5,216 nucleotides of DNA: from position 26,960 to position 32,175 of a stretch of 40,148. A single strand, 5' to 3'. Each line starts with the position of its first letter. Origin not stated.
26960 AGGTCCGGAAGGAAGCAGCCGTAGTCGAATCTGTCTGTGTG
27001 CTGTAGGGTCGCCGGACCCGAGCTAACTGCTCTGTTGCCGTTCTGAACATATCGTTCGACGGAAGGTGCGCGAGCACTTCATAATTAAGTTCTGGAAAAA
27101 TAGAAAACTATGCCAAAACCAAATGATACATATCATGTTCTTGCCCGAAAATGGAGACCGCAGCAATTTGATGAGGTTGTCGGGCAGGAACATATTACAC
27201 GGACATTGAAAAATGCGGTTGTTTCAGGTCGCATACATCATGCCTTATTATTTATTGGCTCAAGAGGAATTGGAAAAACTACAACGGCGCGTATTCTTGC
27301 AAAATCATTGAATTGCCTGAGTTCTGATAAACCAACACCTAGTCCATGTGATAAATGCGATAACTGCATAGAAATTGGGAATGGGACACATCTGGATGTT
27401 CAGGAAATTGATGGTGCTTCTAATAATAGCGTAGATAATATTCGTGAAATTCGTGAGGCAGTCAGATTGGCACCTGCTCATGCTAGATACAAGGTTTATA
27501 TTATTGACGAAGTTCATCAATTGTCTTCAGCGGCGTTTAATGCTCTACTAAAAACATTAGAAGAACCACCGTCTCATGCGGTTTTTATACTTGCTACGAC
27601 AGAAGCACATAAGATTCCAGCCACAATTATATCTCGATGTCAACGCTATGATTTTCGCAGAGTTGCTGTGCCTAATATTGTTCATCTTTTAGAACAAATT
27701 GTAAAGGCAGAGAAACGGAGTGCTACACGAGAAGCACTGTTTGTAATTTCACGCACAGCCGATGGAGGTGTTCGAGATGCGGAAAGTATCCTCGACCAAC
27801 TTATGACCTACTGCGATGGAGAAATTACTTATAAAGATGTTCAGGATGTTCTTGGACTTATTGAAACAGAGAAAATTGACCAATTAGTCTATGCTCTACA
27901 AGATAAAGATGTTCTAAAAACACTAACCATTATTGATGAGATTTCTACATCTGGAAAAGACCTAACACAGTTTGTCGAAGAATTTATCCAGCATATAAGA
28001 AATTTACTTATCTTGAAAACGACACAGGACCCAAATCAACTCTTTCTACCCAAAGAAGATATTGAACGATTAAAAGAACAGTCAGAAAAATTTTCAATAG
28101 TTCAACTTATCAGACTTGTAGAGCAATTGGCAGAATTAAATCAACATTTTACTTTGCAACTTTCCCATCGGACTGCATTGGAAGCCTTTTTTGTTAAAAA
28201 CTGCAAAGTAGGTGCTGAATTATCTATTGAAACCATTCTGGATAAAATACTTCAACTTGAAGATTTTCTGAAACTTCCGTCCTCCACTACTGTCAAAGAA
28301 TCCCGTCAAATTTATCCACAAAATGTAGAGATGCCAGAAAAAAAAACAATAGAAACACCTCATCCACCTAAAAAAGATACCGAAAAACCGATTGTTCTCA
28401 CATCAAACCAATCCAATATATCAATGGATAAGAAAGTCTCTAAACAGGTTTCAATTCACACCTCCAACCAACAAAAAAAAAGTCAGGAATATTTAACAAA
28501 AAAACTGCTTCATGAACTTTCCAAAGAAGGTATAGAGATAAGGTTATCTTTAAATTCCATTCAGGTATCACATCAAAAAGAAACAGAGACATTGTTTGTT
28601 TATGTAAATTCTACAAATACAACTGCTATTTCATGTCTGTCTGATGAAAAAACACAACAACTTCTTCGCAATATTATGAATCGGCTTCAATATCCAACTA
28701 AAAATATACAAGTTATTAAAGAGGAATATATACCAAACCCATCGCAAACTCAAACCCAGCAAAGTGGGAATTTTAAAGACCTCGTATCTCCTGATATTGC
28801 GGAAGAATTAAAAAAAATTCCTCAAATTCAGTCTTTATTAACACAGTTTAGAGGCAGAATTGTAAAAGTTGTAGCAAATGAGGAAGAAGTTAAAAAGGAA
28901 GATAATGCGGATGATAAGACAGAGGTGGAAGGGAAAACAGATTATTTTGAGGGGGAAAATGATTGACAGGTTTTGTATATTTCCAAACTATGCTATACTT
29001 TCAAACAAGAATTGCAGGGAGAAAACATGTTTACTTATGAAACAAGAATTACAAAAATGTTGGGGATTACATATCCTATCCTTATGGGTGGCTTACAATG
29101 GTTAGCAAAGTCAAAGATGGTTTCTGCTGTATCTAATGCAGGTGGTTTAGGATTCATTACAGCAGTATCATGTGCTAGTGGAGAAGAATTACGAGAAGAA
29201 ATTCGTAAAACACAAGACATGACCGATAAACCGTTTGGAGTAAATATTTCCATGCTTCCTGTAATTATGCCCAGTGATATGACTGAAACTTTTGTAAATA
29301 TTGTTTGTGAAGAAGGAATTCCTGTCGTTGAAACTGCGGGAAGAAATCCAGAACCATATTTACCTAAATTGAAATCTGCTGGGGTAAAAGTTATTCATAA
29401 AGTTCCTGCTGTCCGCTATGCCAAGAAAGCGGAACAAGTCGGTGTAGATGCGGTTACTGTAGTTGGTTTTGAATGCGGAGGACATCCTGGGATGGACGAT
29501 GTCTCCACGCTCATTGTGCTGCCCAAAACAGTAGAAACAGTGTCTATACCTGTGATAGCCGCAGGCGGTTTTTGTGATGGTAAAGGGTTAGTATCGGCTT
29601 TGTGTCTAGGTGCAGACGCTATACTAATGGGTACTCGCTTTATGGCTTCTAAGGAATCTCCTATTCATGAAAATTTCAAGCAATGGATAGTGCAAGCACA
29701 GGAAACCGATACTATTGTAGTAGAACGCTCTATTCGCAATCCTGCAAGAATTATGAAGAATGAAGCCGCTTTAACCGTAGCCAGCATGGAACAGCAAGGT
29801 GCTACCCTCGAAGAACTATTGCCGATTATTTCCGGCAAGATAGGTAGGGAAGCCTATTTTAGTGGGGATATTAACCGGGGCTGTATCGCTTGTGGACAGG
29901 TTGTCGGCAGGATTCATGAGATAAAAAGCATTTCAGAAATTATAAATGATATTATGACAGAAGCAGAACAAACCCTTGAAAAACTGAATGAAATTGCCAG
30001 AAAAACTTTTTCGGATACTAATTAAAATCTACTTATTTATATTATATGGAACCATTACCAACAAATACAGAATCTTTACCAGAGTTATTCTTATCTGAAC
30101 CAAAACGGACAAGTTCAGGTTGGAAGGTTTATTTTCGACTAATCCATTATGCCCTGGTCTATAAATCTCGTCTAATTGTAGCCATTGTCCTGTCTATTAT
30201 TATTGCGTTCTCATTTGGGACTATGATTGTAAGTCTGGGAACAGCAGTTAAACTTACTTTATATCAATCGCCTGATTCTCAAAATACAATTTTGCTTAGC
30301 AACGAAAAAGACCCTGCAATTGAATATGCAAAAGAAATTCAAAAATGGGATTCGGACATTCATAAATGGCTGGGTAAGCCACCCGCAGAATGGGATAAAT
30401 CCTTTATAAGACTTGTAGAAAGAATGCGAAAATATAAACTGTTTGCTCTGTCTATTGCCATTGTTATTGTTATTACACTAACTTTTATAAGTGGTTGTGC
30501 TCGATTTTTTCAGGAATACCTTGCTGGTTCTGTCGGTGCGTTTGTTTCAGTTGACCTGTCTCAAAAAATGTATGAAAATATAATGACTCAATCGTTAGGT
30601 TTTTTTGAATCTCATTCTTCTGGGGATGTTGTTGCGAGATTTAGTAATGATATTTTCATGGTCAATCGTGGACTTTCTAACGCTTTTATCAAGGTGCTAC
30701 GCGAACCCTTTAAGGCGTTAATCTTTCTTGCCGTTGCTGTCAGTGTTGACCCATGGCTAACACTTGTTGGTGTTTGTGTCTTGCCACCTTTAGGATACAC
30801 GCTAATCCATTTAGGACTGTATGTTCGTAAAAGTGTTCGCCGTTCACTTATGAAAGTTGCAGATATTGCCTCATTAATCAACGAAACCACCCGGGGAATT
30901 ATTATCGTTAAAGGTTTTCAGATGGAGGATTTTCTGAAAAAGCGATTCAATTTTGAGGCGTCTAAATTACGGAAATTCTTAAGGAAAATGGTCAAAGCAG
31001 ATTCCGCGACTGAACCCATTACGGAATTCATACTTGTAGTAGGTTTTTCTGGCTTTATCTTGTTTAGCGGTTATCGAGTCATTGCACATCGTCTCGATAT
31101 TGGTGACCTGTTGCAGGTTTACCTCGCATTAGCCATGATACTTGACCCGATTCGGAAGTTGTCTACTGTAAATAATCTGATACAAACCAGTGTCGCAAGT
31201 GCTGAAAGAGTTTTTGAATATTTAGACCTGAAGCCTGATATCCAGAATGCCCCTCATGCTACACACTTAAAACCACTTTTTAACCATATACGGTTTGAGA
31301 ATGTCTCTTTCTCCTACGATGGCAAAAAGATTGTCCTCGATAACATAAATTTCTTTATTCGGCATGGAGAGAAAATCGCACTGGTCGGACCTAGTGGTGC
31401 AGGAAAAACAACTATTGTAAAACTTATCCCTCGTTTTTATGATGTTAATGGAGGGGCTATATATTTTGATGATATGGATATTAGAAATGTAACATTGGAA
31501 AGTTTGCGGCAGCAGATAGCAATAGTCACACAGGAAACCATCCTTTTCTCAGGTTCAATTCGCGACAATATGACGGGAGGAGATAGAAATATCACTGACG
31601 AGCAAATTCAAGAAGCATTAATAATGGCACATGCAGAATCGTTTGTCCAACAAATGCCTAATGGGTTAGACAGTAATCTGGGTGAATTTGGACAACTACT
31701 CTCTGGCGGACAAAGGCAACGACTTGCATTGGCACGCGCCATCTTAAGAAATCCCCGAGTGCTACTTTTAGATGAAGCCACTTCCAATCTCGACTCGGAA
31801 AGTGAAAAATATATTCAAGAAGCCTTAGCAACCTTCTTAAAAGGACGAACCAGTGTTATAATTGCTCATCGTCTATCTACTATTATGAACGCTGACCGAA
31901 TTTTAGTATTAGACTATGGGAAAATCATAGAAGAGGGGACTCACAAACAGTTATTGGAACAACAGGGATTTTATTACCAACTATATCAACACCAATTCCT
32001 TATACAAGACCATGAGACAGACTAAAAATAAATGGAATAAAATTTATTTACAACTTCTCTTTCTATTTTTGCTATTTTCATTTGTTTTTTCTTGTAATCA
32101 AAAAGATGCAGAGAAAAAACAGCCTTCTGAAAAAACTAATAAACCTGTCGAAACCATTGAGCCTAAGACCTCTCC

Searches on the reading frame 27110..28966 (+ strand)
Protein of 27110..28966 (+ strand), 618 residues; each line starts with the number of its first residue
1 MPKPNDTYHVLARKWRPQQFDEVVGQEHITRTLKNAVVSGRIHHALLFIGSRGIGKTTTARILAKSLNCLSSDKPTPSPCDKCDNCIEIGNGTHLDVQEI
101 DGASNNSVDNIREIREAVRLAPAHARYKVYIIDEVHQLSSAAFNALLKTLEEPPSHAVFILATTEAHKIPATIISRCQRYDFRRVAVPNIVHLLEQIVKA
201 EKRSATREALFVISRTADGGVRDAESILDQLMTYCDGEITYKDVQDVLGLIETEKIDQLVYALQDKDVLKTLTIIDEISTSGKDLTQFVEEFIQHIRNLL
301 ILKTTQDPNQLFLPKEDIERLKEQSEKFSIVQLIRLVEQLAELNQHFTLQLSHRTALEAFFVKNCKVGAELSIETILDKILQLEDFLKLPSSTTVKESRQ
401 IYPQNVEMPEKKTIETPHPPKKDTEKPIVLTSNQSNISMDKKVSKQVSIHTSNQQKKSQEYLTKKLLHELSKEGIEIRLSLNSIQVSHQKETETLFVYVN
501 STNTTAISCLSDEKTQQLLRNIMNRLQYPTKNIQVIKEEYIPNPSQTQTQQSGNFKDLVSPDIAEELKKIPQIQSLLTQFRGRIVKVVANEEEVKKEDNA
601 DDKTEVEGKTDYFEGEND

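Call 50: search_protein_families(library=pfam, proteins=[window:27110-28966:+], max_evalue=0.00001)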
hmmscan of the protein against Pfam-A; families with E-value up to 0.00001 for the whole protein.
window:27110-28966:+ (618 aa): 7 families
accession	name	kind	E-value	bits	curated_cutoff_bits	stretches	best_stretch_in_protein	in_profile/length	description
PF13177.12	DNA_pol3_delta2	-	4.4e-45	154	27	1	25-184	1-159/161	DNA polymerase III, delta subunit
PF00004.35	AAA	-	2.7e-13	50.9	21.2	1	46-179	1-125/131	ATPase family associated with various cellular activities (AAA)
PF12169.13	DNA_pol3_gamma3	-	3.6e-12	46.7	24.4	1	240-340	2-103/143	DNA polymerase III subunits gamma and tau domain III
PF22608.2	DNAX_ATPase_lid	-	5.5e-10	39.3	27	1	190-237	2-49/49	DNA polymerase III clamp loader subunit, ATPase lid domain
PF13401.12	AAA_22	-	5.6e-09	36.9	27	1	46-163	8-122/130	AAA domain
PF13191.12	AAA_16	-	3e-08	34.8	32.6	0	23-158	2-164/167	AAA ATPase domain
PF05496.18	RuvB_N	-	9.9e-08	32.3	27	0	16-69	2-59/159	Holliday junction DNA helicase RuvB P-loop domain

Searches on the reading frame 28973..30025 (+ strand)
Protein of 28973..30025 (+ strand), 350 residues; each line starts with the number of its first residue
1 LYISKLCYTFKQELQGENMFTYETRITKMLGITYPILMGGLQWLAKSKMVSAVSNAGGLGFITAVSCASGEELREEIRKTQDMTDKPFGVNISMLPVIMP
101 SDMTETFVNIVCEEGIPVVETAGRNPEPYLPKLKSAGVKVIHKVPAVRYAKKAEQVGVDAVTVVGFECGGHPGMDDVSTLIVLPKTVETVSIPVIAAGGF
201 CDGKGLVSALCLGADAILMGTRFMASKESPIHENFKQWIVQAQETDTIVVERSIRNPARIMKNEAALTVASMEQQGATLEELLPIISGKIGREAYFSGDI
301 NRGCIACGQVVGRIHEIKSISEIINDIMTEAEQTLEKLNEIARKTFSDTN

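Call 50: search_protein_families(library=pfam, proteins=[window:28973-30025:+], max_evalue=0.00001)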
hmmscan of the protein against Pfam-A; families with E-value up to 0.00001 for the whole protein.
window:28973-30025:+ (350 aa): 3 families
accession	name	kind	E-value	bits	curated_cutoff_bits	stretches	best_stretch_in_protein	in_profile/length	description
PF03060.21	NMO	-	1.7e-59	202.3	28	1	24-329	2-330/331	Nitronate monooxygenase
PF00478.31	IMPDH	-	6.4e-11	42.3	25.6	1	21-233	22-249/345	IMP dehydrogenase / GMP reductase domain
PF01070.24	FMN_dh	-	3.7e-09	36.5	24.9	1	145-224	227-306/350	FMN-dependent dehydrogenase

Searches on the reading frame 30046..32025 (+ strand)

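Call 50: search_protein_families(library=pfam, proteins=[window:30046-32025:+], max_evalue=0.00001)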
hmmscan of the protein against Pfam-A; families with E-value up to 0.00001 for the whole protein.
window:30046-32025:+ (659 aa): 2 families
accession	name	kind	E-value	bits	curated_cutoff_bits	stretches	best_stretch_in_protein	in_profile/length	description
PF00664.28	ABC_membrane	-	9.5e-37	127.6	28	1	133-361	38-268/274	ABC transporter transmembrane region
PF00005.33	ABC_tran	-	2.3e-31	109.7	25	1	431-580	1-137/137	ABC transporter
